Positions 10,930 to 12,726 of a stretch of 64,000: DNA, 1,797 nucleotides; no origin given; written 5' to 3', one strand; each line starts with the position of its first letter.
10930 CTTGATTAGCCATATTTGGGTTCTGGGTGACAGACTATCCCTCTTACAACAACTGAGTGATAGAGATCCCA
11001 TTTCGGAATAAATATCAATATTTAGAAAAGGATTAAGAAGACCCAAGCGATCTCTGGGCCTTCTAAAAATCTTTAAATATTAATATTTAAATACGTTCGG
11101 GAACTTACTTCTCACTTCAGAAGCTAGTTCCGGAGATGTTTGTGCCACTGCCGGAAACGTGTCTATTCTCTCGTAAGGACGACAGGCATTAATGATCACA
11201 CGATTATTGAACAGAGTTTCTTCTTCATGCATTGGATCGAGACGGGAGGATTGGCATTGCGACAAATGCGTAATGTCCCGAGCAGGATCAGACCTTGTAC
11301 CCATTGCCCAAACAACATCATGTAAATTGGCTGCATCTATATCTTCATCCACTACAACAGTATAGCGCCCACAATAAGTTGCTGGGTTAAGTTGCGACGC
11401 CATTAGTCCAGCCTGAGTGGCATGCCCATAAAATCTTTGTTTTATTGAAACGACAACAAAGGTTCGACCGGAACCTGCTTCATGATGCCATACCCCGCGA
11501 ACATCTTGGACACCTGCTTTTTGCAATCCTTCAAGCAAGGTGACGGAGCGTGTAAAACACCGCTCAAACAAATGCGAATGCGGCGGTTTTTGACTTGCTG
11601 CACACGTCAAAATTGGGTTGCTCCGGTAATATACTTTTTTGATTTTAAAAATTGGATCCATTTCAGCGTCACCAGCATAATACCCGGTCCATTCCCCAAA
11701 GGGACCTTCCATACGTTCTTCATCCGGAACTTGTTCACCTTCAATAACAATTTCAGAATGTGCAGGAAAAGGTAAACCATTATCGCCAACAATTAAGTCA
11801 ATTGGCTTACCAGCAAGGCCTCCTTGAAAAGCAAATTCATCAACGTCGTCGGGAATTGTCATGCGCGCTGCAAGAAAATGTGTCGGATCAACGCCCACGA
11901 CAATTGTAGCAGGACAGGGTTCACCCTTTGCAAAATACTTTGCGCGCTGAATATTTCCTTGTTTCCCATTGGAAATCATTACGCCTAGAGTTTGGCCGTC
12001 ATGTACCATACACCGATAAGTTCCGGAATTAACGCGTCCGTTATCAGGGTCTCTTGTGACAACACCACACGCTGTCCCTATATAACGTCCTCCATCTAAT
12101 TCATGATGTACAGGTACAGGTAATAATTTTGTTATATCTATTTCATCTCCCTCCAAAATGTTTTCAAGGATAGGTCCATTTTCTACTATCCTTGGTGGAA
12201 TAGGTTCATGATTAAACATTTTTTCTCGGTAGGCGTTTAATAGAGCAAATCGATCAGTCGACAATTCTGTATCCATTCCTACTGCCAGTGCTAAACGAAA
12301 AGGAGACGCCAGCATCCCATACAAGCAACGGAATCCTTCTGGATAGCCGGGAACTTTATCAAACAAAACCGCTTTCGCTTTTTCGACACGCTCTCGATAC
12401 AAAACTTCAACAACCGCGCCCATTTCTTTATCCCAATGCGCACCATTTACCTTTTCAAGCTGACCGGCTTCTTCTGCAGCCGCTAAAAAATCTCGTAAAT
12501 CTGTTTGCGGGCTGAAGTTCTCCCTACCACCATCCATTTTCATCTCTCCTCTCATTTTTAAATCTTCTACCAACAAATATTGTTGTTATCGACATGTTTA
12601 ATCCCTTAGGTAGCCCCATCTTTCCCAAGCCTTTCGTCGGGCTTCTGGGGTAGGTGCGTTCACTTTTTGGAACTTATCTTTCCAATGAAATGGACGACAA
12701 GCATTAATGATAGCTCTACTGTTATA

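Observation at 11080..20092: Four UbiD-family (prFMN) decarboxylase paralogs in one operon-like array, three in direct tandem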

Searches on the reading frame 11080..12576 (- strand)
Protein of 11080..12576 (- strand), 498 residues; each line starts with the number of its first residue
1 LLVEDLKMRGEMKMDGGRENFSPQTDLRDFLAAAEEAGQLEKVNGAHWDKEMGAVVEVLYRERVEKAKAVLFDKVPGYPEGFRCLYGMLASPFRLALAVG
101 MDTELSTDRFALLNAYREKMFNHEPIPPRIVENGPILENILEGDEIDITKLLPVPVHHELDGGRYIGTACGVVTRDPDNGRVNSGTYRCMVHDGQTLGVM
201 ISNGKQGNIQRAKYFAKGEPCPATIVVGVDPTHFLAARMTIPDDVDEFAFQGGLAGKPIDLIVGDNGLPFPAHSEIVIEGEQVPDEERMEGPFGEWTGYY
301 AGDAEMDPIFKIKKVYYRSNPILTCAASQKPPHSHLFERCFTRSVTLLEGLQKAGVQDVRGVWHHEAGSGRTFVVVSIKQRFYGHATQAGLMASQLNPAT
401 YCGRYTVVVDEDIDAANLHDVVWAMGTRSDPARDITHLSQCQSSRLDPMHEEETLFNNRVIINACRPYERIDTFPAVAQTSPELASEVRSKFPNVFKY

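Call 3: search_protein_families(library=pfam, proteins=[window:11080-12576:-])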
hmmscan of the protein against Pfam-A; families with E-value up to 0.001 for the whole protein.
window:11080-12576:- (498 aa): 3 families
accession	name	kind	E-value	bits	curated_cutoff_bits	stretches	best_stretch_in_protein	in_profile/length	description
PF01977.22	UbiD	-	1.1e-62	211.3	23.3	1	131-327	3-202/206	3-octaprenyl-4-hydroxybenzoate carboxy-lyase Rift-related domain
PF20696.2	UbiD_C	-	1.2e-25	90.4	24.2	1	340-464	5-127/127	3-octaprenyl-4-hydroxybenzoate carboxy-lyase C-terminal domain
PF20695.2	UbiD_N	-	5.5e-09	36.4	24.3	1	32-108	2-72/78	3-octaprenyl-4-hydroxybenzoate carboxy-lyase N-terminal domain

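Call 4: search_protein_families(library=ncbifam, proteins=[window:11080-12576:-])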
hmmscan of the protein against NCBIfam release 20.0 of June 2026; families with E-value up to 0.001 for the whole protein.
window:11080-12576:- (498 aa): 7 families
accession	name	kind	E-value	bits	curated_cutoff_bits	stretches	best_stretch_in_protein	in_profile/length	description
TIGR00148.1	TIGR00148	subfamily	8.6e-79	265.2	244.85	1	27-465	1-436/438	UbiD family decarboxylase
NF041204.1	VdcC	exception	4.6e-76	256.1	650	1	25-469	2-442/467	non-oxidative hydroxyarylic acid decarboxylases subunit C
TIGR02724.1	phenyl_P_beta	equivalog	3.1e-74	250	468.95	1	26-492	2-466/472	phenylphosphate carboxylase subunit beta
TIGR02723.1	phenyl_P_alpha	equivalog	1.4e-58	198.8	564.6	1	26-448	9-423/485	phenylphosphate carboxylase subunit alpha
TIGR03701.1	mena_SCO4490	equivalog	5.7e-54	183.5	495.9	1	30-443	2-418/433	menaquinone biosynthesis decarboxylase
NF041219.1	BagN_FevL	exception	9.1e-47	159.7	1000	1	23-432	16-435/502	bagremycin/ferroverdin biosynthesis UbiD family decarboxylase BagN/FevL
NF008175.0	PRK10922.1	equivalog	2.8e-41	141.6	788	1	25-439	7-431/497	4-hydroxy-3-polyprenylbenzoate decarboxylase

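Call 12: search_solved_structures(query=window:11080-12576:-, max_evalue=1e-10)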
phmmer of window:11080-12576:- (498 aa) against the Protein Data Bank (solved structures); distinct sequences matched with E-value up to 1e-10: 40.
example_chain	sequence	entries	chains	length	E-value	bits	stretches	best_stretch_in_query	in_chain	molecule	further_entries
7pda_A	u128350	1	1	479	1.3e-89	304.5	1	32-492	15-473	UbiD family decarboxylase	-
7abo_C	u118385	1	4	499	2.6e-50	174.8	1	26-468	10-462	UbiD-like decarboxylase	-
4ip2_A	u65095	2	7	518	4.8e-50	173.9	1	26-468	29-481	Aromatic Acid Decarboxylase | PA0254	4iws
7abn_D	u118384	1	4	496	5.5e-50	173.7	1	26-468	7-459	UbiD-like decarboxylase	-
7ae4_A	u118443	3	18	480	9.2e-47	163.1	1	25-468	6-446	Phenolic acid decarboxylase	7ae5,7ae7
6h6x_B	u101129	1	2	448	2.3e-44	155.2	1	26-452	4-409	3-polyprenyl-4-hydroxybenzoate decarboxylase and related decarboxylases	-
6h6v_A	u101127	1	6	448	1.7e-42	149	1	26-452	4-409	3-polyprenyl-4-hydroxybenzoate decarboxylase and related decarboxylases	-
7nf0_A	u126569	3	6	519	5.2e-42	147.4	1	23-437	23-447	Ferulic acid decarboxylase 1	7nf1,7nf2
7ney_A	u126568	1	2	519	3e-41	144.9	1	23-448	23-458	Ferulic acid decarboxylase 1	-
6da6_A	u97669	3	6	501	1.7e-39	139.1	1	26-433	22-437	UbiD-like decarboxylase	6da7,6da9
5m1c_A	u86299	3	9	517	3e-38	135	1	23-438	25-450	3-octaprenyl-4-hydroxybenzoate carboxy-lyase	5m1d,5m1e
2idb_A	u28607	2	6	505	4.6e-38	134.4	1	25-438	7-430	3-octaprenyl-4-hydroxybenzoate carboxy-lyase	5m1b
8oed_A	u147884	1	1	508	2.4e-37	132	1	68-444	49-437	Ferulic acid decarboxylase 1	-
6tie_AAA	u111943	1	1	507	4.1e-37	131.3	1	68-444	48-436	Ferulic acid decarboxylase 1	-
6tib_AAA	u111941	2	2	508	4.1e-37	131.3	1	68-444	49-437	Ferulic acid decarboxylase 1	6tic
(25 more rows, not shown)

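Call 20: find_homologous_proteins(query=window:11080-12537:-, max_evalue=1e-30)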
Query window:11080-12537:- (485 aa): 4637 proteins with E <= 1e-30 among 8000 candidates; the best 120 are listed.
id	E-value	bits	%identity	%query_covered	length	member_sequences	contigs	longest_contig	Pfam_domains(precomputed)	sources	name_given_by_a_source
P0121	0.0e+0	1053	91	100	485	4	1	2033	PF20696.3,PF01977.23,PF20695.3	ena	-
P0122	0.0e+0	1028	88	100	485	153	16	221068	PF20696.3,PF01977.23,PF20695.3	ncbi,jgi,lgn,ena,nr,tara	ncbi:MAG: hypothetical protein CMM53_03425 [Rhodospirillaceae bacterium]|nr:hypothetical protein [Rh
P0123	0.0e+0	1012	88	100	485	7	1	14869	PF20696.3,PF01977.23,PF20695.3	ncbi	ncbi:MAG: UbiD family decarboxylase [Alphaproteobacteria bacterium]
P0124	9.0e-292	986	86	99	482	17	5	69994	PF20696.3,PF01977.23,PF20695.3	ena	-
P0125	5.2e-290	980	85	99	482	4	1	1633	PF20696.3,PF01977.23,PF20695.3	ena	-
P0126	9.7e-281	950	83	99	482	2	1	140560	PF20696.3,PF01977.23,PF20695.3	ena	-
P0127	3.0e-222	757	67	99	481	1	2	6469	PF20696.3,PF01977.23,PF20695.3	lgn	-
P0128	3.7e-219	747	65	98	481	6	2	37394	PF20696.3,PF01977.23,PF20695.3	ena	-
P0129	3.7e-218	743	66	98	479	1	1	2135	PF20696.3,PF01977.23,PF20695.3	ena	-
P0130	1.6e-216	738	65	98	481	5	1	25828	PF20696.3,PF01977.23,PF20695.3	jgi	-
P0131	2.2e-216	738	66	98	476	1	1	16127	PF20696.3,PF01977.23,PF20695.3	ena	-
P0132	9.4e-216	735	66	98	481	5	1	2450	PF20696.3,PF01977.23,PF20695.3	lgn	-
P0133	4.1e-215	733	65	98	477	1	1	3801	PF20696.3,PF01977.23,PF20695.3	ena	-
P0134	5.7e-215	733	64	98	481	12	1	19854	PF20696.3,PF01977.23,PF20695.3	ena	-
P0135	2.0e-214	731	64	98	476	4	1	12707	PF20696.3,PF01977.23,PF20695.3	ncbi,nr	ncbi:MAG: UbiD family decarboxylase [Proteobacteria bacterium]|nr:UbiD family decarboxylase [Pseudom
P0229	1.6e-207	708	63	99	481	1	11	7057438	PF20696.3,PF01977.23,PF20695.3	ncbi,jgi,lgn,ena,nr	ncbi:MAG: UbiD family decarboxylase [Defluviicoccus sp.]|nr:UbiD family decarboxylase [Defluviicoccu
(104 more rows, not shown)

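Call 24: find_encoding_contigs(protein=P0229, flank=10000, max_places=2)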
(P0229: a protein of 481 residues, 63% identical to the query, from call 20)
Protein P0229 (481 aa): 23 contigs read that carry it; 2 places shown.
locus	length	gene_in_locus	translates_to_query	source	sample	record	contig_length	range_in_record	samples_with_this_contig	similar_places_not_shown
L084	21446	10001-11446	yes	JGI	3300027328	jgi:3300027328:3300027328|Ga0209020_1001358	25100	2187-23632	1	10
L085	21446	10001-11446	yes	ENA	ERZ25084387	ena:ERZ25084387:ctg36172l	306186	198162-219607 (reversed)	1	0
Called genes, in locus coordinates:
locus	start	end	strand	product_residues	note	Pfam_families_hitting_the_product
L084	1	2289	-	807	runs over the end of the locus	PF06808:DctM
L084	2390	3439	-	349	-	PF16868:NMT1_3 (weak)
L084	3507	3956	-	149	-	PF13279:4HBT_2 (weak)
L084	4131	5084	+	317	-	PF01073:3Beta_HSD (weak), PF01370:Epimerase, PF16363:GDP_Man_Dehyd, PF07993:NAD_binding_4 (weak)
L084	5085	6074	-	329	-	PF18288:FAA_hydro_N_2, PF01557:FAA_hydrolase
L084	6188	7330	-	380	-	-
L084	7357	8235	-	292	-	PF01522:Polysacc_deac_1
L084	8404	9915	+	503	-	PF20695:UbiD_N (faint), PF01977:UbiD, PF20696:UbiD_C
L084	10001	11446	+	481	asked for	PF20695:UbiD_N (weak), PF01977:UbiD, PF20696:UbiD_C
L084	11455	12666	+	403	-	PF06779:MFS_4, PF07690:MFS_1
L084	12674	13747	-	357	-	PF04055:Radical_SAM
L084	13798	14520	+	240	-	PF13641:Glyco_tranf_2_3, PF00535:Glycos_transf_2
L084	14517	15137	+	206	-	PF09837:DUF2064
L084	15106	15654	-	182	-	PF00994:MoCF_biosynth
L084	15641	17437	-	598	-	PF01464:SLT, PF27553:SLT_superhelical (weak)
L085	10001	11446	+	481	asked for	PF20695:UbiD_N (weak), PF01977:UbiD, PF20696:UbiD_C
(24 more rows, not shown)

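Call 28: find_related_loci(query=A2, collection=metagenome_contigs, flank=6000)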
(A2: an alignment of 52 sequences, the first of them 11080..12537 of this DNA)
Query A2 (485 aa) in metagenome_contigs; peptide patterns used: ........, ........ (x = any residue, [..] = any of these).
600 stretches matched a pattern (row limit reached: there are more); 596 encode a relative of the query (tblastn E <= 1e-3); the best 80 are kept; 80 distinct loci.
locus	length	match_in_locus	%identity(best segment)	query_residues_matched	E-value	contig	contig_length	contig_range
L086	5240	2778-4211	63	6-483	0e+0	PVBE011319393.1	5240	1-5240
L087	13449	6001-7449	64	1-483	0e+0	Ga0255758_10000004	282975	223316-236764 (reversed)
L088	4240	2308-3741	59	9-484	0e+0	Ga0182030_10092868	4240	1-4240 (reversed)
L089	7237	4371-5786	58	13-484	0e+0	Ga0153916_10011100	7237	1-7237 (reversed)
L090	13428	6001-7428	58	11-484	0e+0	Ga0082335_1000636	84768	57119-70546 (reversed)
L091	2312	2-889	93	190-485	0e+0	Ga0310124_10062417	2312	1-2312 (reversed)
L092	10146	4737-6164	57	10-483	0e+0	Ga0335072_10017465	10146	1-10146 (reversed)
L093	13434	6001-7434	58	9-484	0e+0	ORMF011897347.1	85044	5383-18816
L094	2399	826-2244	57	12-484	0e+0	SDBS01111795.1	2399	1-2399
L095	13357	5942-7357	55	13-483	1e-178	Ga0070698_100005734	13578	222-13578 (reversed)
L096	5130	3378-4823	53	5-484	2e-176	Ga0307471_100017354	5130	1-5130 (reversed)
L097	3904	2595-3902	57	13-448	2e-179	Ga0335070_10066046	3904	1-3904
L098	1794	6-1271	58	65-484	0e+0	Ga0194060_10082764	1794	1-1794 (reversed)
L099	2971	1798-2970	58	10-399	1e-165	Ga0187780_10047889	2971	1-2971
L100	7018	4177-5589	48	13-484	1e-151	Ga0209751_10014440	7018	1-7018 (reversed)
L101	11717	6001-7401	57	13-479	0e+0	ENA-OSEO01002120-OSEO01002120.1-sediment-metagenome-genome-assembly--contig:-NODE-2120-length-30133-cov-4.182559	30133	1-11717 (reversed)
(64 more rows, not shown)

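Call 62: find_encoding_contigs(protein=P0124, flank=10000, max_places=2)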
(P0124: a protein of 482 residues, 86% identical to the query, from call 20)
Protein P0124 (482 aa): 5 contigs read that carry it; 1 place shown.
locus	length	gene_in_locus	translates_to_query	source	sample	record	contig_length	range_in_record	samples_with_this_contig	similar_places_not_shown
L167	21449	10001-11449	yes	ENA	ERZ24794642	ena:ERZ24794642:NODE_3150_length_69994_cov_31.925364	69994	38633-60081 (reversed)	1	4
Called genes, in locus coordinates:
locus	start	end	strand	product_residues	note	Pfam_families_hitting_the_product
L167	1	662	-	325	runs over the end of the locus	PF00582:Usp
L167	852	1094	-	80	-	PF21742:DUF6868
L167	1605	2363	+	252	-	PF25470:DUF7901, PF07589:PEP_exosort_dom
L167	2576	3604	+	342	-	PF03401:TctC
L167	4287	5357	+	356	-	PF03401:TctC (weak)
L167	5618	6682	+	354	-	PF02492:cobW, PF07683:CobW_C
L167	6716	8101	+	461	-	PF01979:Amidohydro_1, PF12890:DHOase (weak), PF07969:Amidohydro_3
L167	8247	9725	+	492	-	PF01977:UbiD, PF20696:UbiD_C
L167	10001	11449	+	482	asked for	PF20695:UbiD_N, PF01977:UbiD, PF20696:UbiD_C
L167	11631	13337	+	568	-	PF02776:TPP_enzyme_N, PF00205:TPP_enzyme_M, PF02775:TPP_enzyme_C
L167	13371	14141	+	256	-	PF00378:ECH_1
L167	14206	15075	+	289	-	PF03446:NAD_binding_2, PF14833:NAD_binding_11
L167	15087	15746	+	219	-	PF01209:Ubie_methyltran, PF13489:Methyltransf_23, PF13847:Methyltransf_31, PF08241:Methyltransf_11, PF08242:Methyltransf_12, PF13649:Methyltransf_25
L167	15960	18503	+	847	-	PF00989:PAS (weak), PF13188:PAS_8 (faint), PF13426:PAS_9, PF00512:HisKA, PF02518:HATPase_c, PF00072:Response_reg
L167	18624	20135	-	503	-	PF01977:UbiD, PF20696:UbiD_C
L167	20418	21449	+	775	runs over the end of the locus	PF01315:Ald_Xan_dh_C, PF02738:MoCoBD_1, PF20256:MoCoBD_2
